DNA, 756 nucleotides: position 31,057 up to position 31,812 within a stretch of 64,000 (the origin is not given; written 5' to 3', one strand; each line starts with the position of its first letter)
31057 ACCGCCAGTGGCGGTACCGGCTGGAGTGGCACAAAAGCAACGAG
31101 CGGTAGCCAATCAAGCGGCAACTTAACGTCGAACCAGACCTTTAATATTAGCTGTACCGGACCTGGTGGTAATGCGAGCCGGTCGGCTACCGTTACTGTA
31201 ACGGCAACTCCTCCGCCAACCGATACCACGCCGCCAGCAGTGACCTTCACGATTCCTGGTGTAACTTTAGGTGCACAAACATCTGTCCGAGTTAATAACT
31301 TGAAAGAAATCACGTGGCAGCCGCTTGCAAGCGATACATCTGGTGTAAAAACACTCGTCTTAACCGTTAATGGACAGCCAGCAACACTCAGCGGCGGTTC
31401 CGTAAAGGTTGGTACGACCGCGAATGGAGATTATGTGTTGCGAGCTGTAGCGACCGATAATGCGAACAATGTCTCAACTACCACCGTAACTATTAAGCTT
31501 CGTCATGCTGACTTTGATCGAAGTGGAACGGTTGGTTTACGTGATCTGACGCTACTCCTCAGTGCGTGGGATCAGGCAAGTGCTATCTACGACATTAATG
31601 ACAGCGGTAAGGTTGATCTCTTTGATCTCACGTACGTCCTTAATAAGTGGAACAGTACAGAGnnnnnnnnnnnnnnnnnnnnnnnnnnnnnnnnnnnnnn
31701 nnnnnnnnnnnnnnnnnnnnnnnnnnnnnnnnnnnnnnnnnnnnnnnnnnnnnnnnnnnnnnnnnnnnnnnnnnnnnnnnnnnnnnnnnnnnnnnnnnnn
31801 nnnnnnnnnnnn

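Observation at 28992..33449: Cohesin-like scaffold + dockerin-bearing multidomain protein + GH-A glycoside hydrolase in one operon: a minimal cellulosome-like surface module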

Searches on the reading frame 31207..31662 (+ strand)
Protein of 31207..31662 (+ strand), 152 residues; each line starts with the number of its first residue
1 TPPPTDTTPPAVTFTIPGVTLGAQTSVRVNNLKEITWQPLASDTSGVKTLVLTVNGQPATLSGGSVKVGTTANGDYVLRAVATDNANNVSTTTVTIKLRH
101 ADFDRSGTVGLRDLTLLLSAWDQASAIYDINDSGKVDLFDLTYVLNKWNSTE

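Call 63: search_solved_structures(query=A8, max_evalue=10, show_alignments=4)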
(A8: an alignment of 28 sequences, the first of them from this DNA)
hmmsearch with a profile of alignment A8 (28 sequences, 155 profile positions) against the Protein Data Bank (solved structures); distinct sequences matched with E-value up to 10: 242 (the best 60 are shown).
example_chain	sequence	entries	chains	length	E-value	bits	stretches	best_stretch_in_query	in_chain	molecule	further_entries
2b59_B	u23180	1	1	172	1.3e-08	37.8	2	78-154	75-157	Cellulosomal scaffolding protein A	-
3kcp_A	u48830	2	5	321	2.2e-07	33.8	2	78-154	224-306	Cellulosomal-scaffolding protein A | Cellulosome anchoring protein cohesin region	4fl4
2jnk_A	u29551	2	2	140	5.4e-05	26.1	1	103-150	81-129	Hyalurononglucosaminidase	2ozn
4fl4_A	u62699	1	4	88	6e-05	25.9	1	99-148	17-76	Glycoside hydrolase family 9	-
5g5d_B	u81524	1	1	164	0.00022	24.1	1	78-154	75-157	CELLULOSOMAL-SCAFFOLDING PROTEIN A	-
8ajy_B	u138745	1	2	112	0.00055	22.8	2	101-151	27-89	Dockerin from ScaH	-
2vn6_B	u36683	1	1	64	0.00083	22.2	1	103-148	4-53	ENDOGLUCANASE A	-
2y3n_B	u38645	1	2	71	0.0015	21.4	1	104-154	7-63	CELLULOSOMAL FAMILY-48 PROCESSIVE GLYCOSIDE HYDROLASE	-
2vn5_B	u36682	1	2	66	0.0022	20.8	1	103-148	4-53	ENDOGLUCANASE A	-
7a7d_A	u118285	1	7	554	0.0028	20.5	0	64-118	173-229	Desmoglein-2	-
1clc_A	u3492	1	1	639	0.0028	20.5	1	102-149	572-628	ENDOGLUCANASE CELD; EC: 3.2.1.4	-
4cj0_A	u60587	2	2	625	0.0029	20.5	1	102-149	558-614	ENDOGLUCANASE D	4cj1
5erd_A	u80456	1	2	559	0.0029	20.5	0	64-118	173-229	Desmoglein-2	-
2mte_A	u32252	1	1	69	0.0032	20.3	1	103-149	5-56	Cellulose 1,4-beta-cellobiosidase (reducing end) CelS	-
1daq_A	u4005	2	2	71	0.0033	20.3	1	103-149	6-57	ENDOGLUCANASE SS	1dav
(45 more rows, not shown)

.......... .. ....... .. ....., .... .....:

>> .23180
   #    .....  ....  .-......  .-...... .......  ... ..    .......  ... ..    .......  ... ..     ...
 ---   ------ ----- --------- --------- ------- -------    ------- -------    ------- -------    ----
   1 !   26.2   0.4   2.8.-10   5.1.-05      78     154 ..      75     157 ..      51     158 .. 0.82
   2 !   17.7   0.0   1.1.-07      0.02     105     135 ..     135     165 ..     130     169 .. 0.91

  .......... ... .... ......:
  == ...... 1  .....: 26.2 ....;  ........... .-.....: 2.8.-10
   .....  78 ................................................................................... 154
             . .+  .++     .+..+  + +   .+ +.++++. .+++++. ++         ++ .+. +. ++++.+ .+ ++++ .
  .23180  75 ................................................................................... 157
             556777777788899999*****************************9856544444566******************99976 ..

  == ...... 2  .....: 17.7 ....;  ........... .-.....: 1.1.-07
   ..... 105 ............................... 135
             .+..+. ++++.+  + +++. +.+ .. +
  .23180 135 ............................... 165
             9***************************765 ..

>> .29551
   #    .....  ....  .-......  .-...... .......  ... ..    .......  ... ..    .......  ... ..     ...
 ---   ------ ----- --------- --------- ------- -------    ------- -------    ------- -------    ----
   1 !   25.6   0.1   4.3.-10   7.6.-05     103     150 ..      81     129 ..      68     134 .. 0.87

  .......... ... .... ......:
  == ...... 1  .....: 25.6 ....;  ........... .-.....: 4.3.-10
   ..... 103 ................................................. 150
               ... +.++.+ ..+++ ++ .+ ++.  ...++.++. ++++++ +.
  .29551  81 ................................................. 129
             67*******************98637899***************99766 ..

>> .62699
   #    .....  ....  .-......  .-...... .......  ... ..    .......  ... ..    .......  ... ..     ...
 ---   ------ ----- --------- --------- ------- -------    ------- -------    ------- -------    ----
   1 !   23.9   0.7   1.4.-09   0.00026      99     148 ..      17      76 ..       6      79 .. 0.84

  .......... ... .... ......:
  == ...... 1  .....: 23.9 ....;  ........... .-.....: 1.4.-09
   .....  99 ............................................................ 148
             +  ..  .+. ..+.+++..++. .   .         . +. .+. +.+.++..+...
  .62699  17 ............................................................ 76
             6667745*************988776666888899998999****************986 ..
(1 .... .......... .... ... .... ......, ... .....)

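Call 64: search_protein_families(library=pfam, alignment_id=A8, max_evalue=0.1)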
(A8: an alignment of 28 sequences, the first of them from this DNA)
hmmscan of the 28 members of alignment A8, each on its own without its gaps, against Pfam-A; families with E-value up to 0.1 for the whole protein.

A. member 1, seq(152 aa): 5 families
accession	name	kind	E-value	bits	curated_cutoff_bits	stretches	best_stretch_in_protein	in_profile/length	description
PF00404.24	Dockerin_1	-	0.001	19.7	22.9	0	128-149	2-23/57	Dockerin type I domain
PF13405.12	EF-hand_6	-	0.0019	18.2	25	0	126-147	7-28/30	EF-hand domain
PF00036.39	EF-hand_1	-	0.0022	17.9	25.4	0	122-146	3-27/29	EF hand domain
PF02494.22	HYR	-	0.0065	17.2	21.7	1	5-97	1-80/81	HYR domain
PF13833.12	EF-hand_8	-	0.05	13.8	28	0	89-113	22-46/54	EF-hand domain pair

B. families by the number of members that match (of 28 scanned): 44 families (the first 25 are shown)
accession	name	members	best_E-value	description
PF00404.24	Dockerin_1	23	1.8e-10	Dockerin type I domain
PF19077.6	Big_13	16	4.4e-05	Bacterial Ig-like domain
PF13405.12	EF-hand_6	14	8.8e-05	EF-hand domain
PF09136.16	Glucodextran_B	11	0.00046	Glucodextranase, domain B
PF17957.7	Big_7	8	0.0025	Bacterial Ig domain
PF00036.39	EF-hand_1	7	0.00043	EF hand domain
PF02494.22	HYR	5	3e-05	HYR domain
PF17963.7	Big_9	4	0.002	Bacterial Ig domain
PF15418.12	DUF4625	4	0.0021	Domain of unknown function (DUF4625)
PF13833.12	EF-hand_8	3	0.00099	EF-hand domain pair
PF13499.12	EF-hand_7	3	0.013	EF-hand domain pair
PF13620.12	CarboxypepD_reg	3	0.019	Carboxypeptidase regulatory-like domain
PF21601.3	GldM_2nd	2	0.0022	GldM second domain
PF19116.6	DUF5801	2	0.0062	Domain of unknown function (DUF5801)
PF13202.12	EF-hand_5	2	0.023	EF hand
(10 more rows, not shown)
